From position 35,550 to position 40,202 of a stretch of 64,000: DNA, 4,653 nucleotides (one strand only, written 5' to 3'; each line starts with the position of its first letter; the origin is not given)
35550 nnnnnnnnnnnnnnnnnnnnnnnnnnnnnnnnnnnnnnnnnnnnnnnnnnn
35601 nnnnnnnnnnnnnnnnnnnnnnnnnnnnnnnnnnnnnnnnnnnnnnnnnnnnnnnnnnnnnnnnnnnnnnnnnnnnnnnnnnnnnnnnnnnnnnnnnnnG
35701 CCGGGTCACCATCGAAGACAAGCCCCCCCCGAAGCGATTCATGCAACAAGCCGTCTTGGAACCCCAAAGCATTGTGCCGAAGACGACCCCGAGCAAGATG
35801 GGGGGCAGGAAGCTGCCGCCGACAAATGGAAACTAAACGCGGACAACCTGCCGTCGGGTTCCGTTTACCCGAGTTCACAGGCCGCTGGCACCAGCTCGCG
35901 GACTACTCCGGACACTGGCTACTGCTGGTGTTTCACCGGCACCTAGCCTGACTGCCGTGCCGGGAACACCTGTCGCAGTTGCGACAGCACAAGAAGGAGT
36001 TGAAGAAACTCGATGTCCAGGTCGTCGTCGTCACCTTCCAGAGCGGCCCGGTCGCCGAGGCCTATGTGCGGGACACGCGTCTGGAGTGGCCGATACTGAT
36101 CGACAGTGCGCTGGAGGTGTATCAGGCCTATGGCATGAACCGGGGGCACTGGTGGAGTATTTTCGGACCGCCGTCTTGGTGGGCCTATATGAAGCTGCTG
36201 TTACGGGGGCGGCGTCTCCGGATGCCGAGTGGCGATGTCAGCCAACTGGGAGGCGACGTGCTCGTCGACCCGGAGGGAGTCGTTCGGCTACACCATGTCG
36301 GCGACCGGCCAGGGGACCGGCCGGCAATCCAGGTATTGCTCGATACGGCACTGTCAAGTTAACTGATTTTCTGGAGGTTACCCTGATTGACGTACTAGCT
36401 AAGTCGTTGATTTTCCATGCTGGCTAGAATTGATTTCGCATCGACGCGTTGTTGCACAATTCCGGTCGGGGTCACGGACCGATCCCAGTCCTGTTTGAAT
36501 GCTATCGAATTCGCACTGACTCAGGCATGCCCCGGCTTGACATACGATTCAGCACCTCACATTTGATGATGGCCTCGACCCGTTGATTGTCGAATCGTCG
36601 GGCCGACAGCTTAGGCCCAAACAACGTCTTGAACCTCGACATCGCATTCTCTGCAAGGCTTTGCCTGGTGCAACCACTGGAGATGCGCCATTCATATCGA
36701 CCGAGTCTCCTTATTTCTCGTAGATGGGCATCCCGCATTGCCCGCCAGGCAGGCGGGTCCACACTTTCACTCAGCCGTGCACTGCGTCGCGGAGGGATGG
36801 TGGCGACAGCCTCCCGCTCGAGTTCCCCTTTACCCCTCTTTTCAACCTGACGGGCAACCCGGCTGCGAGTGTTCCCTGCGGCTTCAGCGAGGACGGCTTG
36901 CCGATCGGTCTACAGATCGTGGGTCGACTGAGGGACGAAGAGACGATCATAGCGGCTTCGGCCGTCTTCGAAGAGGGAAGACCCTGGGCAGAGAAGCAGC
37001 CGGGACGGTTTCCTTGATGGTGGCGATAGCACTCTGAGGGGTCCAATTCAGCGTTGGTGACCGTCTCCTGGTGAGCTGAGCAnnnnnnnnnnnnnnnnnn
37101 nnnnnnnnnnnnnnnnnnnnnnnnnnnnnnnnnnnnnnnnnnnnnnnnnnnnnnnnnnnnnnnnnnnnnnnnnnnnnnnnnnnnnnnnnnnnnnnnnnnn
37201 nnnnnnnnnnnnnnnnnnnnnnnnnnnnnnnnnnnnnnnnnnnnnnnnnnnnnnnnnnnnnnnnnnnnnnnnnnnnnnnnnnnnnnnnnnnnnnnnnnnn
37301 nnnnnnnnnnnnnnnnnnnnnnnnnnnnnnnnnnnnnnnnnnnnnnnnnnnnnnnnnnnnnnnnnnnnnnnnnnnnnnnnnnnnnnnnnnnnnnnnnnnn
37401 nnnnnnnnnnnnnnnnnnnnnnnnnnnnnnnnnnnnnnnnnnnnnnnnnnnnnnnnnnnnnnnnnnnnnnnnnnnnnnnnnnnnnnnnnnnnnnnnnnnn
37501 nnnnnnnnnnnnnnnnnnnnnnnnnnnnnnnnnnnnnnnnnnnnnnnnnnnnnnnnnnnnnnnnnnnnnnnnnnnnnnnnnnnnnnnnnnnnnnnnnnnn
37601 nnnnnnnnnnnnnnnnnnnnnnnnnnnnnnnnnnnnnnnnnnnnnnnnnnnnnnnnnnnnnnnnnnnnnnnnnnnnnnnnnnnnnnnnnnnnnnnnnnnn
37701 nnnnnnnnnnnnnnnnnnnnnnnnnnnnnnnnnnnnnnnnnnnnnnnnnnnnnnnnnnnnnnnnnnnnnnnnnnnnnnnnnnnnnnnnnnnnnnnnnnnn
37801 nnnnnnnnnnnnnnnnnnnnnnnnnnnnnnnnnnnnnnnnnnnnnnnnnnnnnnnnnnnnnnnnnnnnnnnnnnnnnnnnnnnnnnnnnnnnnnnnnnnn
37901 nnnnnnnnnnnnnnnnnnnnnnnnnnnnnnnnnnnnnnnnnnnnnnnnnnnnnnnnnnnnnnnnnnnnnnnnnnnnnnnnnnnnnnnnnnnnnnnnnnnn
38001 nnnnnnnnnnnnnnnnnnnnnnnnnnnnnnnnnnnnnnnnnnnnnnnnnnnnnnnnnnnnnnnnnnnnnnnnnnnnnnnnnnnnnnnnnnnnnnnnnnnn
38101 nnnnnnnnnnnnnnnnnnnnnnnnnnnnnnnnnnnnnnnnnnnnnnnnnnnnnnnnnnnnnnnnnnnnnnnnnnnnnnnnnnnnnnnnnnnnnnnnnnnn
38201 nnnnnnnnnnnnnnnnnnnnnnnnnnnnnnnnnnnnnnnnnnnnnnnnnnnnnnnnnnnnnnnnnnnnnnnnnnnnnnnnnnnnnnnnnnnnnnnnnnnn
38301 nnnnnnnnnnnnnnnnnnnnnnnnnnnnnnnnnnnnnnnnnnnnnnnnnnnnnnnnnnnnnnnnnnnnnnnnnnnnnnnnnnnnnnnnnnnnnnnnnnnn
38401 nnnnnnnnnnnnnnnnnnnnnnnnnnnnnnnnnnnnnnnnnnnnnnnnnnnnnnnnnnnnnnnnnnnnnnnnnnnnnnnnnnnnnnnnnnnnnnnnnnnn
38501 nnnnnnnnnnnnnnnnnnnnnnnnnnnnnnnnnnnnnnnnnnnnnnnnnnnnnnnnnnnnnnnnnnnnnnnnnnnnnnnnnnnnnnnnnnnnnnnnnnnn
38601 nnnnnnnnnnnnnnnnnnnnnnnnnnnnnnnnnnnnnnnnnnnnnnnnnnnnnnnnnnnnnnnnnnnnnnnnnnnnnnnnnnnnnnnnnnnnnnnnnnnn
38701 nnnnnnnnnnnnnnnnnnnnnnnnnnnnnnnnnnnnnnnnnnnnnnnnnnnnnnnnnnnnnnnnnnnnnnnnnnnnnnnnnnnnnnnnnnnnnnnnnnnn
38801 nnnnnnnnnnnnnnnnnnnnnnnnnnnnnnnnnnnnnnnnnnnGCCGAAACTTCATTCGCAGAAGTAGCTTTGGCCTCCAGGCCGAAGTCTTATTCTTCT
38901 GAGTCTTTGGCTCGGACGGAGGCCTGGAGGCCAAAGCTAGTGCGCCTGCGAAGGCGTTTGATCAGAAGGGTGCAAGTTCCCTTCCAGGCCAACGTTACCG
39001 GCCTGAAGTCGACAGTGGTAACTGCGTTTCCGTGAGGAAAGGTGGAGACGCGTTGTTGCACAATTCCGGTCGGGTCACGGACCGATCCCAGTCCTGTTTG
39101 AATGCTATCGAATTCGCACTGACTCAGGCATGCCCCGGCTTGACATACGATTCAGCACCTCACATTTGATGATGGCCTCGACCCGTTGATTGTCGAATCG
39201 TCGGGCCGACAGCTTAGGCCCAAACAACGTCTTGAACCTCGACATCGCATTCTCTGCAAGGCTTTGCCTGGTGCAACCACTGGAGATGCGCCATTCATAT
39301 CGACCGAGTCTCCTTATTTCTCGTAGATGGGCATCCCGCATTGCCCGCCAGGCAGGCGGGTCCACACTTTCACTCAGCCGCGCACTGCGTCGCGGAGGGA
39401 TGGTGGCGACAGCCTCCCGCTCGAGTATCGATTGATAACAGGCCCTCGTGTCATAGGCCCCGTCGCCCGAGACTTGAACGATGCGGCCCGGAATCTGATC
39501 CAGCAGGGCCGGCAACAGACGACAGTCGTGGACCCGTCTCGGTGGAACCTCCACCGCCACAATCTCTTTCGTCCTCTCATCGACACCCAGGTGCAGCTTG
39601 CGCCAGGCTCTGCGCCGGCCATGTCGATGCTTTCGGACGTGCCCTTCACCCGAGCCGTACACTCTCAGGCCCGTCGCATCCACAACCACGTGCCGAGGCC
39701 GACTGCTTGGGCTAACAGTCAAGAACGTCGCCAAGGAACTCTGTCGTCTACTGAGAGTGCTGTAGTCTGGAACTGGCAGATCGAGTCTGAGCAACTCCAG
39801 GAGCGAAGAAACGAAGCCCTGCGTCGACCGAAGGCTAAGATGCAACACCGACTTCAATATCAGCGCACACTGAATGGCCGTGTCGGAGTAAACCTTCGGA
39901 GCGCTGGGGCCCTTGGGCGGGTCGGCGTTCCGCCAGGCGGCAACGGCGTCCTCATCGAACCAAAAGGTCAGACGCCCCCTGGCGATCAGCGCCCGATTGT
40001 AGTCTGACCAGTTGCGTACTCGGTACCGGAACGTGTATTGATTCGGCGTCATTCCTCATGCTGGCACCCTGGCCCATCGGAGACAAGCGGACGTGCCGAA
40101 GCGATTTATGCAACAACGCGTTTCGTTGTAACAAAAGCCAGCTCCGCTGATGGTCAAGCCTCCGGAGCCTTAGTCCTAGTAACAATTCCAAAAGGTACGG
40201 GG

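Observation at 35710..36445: Second, inverted copy of the selenoprotein-MITE module next to IS903-like ends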

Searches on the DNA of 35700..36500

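Call 50: search_rna_families(source=window, start=35700, end=36500, threshold=evalue, max_evalue=10)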
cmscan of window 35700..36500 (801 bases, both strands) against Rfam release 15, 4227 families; matches with E-value up to 10: 1.
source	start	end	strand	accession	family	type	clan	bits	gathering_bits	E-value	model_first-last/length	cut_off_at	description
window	35907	36008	+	RF01390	isrG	Gene; sRNA;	-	8.6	100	8.4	1-279/279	no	isrG Hfq binding RNA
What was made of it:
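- Closest known: Bacterial SECIS elements. Different: There is no Rfam model (call 50).
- Tried and rejected: Rfam scan of 35700-36500 at E<=10: no SECIS family, only a chance isrG hit at 8.6 bits (call 50).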

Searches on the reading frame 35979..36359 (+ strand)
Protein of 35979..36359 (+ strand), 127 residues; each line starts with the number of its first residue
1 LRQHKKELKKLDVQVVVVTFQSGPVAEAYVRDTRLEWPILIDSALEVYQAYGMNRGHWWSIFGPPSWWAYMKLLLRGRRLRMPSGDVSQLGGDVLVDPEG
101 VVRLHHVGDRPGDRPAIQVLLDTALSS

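Call 40: find_encoding_contigs(protein=window:35979-36359:+, flank=8000, max_places=10)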
Protein window:35979-36359:+ (127 aa): 3 contigs read that carry it; 3 places shown.
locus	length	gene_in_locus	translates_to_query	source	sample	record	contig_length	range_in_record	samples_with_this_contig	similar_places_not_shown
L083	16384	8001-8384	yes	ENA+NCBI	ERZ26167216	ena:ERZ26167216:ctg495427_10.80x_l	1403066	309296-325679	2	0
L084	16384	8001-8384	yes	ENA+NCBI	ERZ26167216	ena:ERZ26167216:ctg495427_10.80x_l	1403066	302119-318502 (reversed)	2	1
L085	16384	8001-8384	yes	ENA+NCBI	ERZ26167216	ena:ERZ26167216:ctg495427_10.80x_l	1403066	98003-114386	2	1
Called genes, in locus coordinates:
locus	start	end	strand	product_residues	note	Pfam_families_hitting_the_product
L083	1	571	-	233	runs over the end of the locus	PF00665:rve (weak), PF13610:DDE_Tnp_IS240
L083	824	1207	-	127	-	PF00578:AhpC-TSA (weak), PF13911:AhpC-TSA_2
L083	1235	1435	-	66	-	-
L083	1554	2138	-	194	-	PF01609:DDE_Tnp_1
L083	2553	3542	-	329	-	PF13565:HTH_32 (weak), PF13683:rve_3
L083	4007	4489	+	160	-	-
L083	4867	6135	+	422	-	PF00078:RVT_1, PF08388:GIIM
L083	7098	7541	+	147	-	PF01842:ACT (faint)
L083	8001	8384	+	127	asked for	PF00578:AhpC-TSA (weak), PF13911:AhpC-TSA_2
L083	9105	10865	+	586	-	PF00664:ABC_membrane, PF00005:ABC_tran, PF02463:SMC_N (faint)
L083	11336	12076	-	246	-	PF13737:DDE_Tnp_1_5, PF01609:DDE_Tnp_1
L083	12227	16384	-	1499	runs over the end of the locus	-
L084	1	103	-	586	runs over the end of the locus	PF00664:ABC_membrane, PF00005:ABC_tran, PF02463:SMC_N (faint)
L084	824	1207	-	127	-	PF00578:AhpC-TSA (weak), PF13911:AhpC-TSA_2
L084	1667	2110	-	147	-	PF01842:ACT (faint)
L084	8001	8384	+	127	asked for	PF00578:AhpC-TSA (weak), PF13911:AhpC-TSA_2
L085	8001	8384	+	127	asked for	PF00578:AhpC-TSA (weak), PF13911:AhpC-TSA_2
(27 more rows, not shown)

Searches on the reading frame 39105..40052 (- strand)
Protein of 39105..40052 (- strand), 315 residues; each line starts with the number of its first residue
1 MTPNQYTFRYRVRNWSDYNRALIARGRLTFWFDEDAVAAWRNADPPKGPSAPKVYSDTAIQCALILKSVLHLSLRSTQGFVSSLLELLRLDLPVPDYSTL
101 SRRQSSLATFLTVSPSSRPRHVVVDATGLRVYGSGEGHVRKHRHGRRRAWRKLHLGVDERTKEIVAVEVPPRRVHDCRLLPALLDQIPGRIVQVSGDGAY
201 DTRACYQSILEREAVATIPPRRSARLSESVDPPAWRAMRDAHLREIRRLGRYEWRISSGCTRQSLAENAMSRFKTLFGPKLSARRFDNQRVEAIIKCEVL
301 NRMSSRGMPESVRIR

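Call 61: search_dna_similar(query=window:39105-40052:-, collection=plasmids, mode=protein, max_evalue=1e-10, max_rows=12)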
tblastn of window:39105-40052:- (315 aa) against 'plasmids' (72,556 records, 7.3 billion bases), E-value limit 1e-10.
The search stops at 5000 records and this limit was reached: more records match than are counted here, and every count below describes the 5000 best-scoring records only.
Records with a match: at least 5000; places in all: 14687; records where one place covers at least 80% of the query: 5000.
Best place of each record, by identity: <60% 5000.
By first word of the organism name: Klebsiella 2803; Escherichia 942; Enterobacter 524; Salmonella 312; Citrobacter 155; Raoultella 56; Shigella 56; Serratia 29; Ralstonia 25; Leclercia 18; and 34 more.
By predicted mobility (MOB-suite, as given by PLSDB): conjugative 2935; non-mobilizable 1296; mobilizable 769.
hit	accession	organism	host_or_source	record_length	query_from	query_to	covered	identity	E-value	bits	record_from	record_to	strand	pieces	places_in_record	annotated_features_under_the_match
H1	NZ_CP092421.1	Leptolyngbya boryana IU 594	-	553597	10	314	97%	48.5%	2e-69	240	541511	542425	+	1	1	IS5 family transposase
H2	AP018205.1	Leptolyngbya boryana NIES-2135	-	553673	10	314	97%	48.5%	2e-69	240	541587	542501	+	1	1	transposase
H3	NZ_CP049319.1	Caballeronia sp. SBC2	whole organism,soil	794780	10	314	97%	48.2%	2e-59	212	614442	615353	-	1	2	IS5 family transposase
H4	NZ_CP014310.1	Burkholderia sp. PAMC 26561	single cell,lichen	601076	10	314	97%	47.9%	4e-60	214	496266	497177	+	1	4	IS5 family transposase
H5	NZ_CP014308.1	Burkholderia sp. PAMC 26561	single cell,lichen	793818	10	314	97%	47.9%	1e-58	210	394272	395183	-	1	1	IS5 family transposase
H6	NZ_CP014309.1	Burkholderia sp. PAMC 26561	single cell,lichen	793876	10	314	97%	47.9%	1e-58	210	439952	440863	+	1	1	IS5 family transposase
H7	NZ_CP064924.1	Acaryochloris marina S15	cell culture,surface of Pikea pinnata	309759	9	312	97%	47.7%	3e-65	229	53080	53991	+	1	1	IS5 family transposase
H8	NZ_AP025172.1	Cupriavidus sp. P-10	-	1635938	10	314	97%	47.5%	2e-47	215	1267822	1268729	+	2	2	none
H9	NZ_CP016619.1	Microvirga ossetica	Vicia alpestris,cell culture,nodules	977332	9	314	97%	47.1%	1e-57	206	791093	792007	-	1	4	IS5 family transposase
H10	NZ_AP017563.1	Pseudanabaena sp. ABRG5-3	-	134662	9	311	96%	47.5%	6e-66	231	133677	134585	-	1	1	IS5 family transposase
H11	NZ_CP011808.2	Pandoraea faecigallinarum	cell culture,chicken dung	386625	9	314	97%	46.8%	3e-62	220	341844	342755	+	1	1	IS5 family transposase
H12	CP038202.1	Paracoccus ferrooxidans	single cell,bioreactor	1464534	10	309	95%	47.7%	5e-54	196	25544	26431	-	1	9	IS5 family transposase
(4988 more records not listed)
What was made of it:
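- On IS5 family, IS903 group: The full-length 315-aa transposase gives full-length tblastn matches at below 60% identity; at least 5000 records matched (the search stops at 5000), mostly Klebsiella and Escherichia plasmids, all with one place covering at least 80% of the query (call 61).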
